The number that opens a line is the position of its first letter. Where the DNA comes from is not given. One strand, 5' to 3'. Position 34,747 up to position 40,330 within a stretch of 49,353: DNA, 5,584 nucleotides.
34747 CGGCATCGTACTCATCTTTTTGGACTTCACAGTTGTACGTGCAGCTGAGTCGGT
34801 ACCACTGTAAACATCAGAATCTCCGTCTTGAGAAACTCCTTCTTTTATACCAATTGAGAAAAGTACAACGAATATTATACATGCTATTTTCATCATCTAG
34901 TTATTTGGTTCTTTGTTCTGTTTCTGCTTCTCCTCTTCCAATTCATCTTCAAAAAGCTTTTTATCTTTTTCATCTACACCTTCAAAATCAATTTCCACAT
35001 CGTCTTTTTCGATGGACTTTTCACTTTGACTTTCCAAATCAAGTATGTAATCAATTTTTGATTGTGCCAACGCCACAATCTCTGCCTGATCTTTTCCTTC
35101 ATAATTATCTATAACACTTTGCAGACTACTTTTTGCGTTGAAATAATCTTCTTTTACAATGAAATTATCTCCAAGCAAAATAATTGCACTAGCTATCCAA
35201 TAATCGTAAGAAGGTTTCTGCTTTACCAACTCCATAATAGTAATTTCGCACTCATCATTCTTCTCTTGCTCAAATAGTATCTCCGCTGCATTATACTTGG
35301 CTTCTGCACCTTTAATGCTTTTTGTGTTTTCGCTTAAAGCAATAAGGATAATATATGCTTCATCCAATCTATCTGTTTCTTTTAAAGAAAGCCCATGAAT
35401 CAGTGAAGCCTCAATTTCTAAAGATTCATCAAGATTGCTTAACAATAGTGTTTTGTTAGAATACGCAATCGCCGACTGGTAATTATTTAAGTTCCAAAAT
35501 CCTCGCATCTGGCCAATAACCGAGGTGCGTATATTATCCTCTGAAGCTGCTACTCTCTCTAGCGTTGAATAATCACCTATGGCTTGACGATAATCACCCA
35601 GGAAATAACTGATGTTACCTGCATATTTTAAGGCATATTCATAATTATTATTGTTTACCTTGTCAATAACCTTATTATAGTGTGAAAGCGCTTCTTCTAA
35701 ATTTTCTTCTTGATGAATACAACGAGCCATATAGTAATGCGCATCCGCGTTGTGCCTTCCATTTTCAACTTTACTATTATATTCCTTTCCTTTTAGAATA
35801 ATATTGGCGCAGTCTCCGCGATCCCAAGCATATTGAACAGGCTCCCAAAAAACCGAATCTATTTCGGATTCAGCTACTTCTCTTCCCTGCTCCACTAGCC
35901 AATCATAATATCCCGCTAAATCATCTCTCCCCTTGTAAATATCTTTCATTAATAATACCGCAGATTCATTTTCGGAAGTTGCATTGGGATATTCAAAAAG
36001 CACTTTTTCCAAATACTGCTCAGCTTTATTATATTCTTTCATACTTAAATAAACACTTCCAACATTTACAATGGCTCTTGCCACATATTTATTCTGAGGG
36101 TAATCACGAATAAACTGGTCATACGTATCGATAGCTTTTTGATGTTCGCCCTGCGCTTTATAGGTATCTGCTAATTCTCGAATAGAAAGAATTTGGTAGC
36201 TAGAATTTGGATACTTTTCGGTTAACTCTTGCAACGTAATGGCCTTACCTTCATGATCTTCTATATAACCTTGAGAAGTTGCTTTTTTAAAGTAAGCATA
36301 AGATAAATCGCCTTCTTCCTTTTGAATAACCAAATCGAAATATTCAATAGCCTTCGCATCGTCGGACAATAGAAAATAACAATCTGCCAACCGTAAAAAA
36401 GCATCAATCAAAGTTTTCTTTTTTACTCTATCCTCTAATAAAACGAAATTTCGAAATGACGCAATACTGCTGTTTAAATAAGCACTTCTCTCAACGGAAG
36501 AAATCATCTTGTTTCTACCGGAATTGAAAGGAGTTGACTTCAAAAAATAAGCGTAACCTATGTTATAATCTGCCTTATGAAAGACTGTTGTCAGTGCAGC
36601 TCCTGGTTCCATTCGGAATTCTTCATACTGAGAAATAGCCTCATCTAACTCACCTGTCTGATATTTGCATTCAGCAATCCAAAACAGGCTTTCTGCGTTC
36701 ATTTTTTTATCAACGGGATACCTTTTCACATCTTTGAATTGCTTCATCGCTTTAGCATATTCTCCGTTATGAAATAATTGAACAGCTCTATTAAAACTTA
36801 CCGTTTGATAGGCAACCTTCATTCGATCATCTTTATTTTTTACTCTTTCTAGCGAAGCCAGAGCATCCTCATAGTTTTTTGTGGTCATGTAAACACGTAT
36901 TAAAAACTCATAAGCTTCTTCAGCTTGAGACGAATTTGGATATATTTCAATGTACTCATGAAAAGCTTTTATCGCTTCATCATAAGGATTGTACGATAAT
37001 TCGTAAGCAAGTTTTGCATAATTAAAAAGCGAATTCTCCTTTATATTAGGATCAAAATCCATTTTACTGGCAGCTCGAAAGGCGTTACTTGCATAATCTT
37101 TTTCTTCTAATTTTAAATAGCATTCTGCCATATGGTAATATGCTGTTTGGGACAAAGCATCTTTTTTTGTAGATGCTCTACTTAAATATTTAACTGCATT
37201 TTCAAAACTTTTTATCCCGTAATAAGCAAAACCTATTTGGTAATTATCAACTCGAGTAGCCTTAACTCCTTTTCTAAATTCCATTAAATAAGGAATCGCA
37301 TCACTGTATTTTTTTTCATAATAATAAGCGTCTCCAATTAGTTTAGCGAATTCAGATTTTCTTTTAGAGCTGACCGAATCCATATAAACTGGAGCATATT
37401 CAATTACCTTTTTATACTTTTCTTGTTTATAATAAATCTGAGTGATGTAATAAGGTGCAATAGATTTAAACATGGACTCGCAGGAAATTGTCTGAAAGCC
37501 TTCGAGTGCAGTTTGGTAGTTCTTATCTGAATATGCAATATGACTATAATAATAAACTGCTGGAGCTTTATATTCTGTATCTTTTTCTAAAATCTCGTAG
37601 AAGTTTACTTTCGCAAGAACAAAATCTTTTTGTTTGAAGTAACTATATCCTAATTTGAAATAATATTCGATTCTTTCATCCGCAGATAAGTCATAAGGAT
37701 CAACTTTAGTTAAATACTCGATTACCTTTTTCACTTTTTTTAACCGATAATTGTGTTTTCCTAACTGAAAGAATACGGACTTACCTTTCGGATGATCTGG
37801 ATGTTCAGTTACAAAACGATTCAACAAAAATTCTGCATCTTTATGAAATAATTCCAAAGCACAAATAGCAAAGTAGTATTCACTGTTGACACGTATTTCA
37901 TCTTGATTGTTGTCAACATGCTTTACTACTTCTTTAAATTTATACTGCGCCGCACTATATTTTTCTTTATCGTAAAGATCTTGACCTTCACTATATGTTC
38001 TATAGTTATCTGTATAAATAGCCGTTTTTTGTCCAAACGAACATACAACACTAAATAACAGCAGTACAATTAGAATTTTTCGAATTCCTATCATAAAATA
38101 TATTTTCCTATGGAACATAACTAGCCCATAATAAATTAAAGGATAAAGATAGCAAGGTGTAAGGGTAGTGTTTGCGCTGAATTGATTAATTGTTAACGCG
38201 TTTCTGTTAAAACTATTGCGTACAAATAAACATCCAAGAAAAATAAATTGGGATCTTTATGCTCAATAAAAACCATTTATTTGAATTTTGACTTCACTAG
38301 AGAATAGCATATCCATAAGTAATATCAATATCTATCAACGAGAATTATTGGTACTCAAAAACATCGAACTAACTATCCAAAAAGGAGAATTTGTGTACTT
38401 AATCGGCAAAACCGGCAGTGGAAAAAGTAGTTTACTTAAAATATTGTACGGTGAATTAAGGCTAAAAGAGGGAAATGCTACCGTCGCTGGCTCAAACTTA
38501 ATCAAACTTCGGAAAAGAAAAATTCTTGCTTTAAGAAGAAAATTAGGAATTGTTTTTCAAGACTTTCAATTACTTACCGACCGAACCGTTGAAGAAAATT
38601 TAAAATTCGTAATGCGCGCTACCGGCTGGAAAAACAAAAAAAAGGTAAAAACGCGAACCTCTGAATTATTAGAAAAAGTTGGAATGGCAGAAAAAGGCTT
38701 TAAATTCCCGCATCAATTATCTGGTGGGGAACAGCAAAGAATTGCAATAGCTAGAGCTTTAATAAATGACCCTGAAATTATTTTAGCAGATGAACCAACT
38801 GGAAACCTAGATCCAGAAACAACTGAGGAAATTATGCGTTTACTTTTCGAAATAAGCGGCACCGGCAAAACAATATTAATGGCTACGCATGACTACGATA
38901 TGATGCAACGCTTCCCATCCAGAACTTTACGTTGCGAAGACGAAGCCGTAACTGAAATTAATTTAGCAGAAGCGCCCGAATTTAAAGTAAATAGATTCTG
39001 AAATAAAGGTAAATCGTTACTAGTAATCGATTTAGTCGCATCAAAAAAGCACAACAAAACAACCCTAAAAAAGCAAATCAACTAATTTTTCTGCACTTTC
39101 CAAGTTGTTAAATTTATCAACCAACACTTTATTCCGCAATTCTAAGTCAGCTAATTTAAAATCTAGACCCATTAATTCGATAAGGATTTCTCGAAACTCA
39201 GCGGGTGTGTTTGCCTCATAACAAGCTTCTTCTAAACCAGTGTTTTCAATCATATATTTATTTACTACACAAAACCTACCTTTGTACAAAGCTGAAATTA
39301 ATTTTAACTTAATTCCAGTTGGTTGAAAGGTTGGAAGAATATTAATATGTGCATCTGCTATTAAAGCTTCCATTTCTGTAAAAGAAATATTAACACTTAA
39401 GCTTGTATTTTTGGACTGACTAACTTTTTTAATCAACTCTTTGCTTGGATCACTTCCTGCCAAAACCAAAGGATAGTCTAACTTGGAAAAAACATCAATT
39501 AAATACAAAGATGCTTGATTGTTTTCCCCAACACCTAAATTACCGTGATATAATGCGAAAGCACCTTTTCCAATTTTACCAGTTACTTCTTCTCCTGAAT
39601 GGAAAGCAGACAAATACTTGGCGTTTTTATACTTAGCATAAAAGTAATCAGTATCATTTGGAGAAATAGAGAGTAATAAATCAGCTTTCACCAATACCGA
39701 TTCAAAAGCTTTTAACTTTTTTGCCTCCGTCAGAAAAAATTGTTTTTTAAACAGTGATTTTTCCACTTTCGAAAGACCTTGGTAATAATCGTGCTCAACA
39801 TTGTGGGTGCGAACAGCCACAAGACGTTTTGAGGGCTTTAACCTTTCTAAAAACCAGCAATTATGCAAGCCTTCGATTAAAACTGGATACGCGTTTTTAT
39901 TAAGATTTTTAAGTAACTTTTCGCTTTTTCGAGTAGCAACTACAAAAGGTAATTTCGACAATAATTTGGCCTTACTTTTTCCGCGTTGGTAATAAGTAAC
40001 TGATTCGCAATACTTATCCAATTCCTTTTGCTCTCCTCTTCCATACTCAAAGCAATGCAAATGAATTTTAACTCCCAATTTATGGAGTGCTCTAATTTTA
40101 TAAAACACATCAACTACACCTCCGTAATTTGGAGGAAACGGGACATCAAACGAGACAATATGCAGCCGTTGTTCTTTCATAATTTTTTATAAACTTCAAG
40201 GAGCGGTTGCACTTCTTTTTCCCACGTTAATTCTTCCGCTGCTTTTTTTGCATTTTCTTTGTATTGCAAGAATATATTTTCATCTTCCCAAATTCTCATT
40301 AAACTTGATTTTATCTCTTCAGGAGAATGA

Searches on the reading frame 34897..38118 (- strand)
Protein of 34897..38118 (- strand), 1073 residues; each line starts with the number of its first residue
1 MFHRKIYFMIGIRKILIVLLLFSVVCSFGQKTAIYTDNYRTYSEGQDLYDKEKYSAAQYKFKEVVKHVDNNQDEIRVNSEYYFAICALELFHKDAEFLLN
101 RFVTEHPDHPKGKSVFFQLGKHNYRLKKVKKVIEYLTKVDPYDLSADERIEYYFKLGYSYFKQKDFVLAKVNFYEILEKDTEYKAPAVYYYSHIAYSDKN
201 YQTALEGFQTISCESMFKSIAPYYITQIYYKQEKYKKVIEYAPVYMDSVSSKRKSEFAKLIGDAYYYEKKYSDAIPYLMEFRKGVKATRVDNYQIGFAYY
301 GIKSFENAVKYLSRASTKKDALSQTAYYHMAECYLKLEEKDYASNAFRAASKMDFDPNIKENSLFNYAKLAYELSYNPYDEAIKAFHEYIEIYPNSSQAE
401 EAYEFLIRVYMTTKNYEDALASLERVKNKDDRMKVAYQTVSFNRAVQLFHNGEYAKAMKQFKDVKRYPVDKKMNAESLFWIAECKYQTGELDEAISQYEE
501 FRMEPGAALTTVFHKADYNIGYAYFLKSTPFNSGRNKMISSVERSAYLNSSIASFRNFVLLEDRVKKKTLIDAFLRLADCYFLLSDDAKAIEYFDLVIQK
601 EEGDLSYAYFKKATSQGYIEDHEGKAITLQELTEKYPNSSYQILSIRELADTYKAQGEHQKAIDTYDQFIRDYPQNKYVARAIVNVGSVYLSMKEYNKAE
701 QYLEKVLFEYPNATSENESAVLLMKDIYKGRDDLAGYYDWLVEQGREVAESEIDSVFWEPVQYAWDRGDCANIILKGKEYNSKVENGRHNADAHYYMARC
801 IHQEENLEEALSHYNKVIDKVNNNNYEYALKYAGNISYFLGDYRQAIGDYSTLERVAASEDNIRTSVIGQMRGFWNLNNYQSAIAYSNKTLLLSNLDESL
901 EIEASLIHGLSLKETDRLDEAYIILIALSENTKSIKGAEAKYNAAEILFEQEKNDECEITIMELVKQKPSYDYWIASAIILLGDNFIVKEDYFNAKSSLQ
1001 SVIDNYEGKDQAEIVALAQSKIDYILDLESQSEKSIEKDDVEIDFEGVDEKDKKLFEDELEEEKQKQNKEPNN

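Call 20: search_protein_families(library=pfam, proteins=[window:34897-38118:-], max_evalue=0.01)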
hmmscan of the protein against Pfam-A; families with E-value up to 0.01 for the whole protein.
window:34897-38118:- (1073 aa): 14 families
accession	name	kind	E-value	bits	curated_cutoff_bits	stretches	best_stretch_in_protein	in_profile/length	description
PF13174.12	TPR_6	-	1.4e-38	129.4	26.3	3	649-675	6-32/33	Tetratricopeptide repeat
PF07719.23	TPR_2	-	9.6e-35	116.3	27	0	680-712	1-33/34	Tetratricopeptide repeat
PF14559.12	TPR_19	-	6.1e-28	97.4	25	1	379-431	7-56/68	Tetratricopeptide repeat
PF00515.34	TPR_1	-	1.9e-23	81.7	27.8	1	680-712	1-33/34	Tetratricopeptide repeat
PF13432.12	TPR_16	-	9.1e-23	80.8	32.7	1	648-713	2-64/65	Tetratricopeptide repeat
PF13428.12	TPR_14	-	7.8e-22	76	23.5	0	647-681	5-39/44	Tetratricopeptide repeat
PF12895.13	ANAPC3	-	6e-18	65.4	27.2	1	414-500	3-81/82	Anaphase-promoting complex, cyclosome, subunit 3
PF13424.12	TPR_12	-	5.2e-17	62.3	30.1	1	646-707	5-72/77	Tetratricopeptide repeat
PF13181.12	TPR_8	-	5.7e-13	48.3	25.7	1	680-707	1-28/34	Tetratricopeptide repeat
PF09976.15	TPR_21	-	1.6e-06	28.4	25.5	0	628-706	61-139/193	Tetratricopeptide repeat-like domain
PF13525.12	YfiO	-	5e-06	26.9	25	2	613-679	12-78/203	Outer membrane lipoprotein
PF13176.12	TPR_7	-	5.4e-06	26.5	27.9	0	647-668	3-24/36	Tetratricopeptide repeat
PF17874.7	TPR_MalT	-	0.00017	21.4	45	0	632-705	69-147/336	MalT-like TPR region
PF03704.23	BTAD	-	0.0015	19.3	22.1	0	371-427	70-123/146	Bacterial transcriptional activator domain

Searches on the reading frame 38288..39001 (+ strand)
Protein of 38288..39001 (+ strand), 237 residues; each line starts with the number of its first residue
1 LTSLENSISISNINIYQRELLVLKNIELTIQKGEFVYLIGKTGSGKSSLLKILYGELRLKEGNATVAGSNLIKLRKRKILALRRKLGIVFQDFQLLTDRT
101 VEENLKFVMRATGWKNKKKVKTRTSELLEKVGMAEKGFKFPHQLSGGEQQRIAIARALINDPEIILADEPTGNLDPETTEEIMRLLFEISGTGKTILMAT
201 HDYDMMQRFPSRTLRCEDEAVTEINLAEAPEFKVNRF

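Call 82: search_protein_families(library=pfam, proteins=[window:38288-39001:+], max_evalue=0.00001)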
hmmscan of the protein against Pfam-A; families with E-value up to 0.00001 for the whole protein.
window:38288-39001:+ (237 aa): 2 families
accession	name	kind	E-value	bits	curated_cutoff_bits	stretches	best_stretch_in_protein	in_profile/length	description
PF00005.33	ABC_tran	-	3.7e-35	121.9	25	1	23-171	1-136/137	ABC transporter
PF13304.12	AAA_21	-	3.8e-08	34.2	27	0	141-202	235-299/304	AAA domain, putative AbiEii toxin, Type IV TA system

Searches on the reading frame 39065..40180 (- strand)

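Call 82: search_protein_families(library=pfam, proteins=[window:39065-40180:-], max_evalue=0.00001)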
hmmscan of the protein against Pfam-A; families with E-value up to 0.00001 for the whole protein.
window:39065-40180:- (371 aa): 1 family
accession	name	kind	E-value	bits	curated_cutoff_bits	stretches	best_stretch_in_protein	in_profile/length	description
PF13692.12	Glyco_trans_1_4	-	1.2e-06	29.3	27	1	210-337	5-140/142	Glycosyl transferases group 1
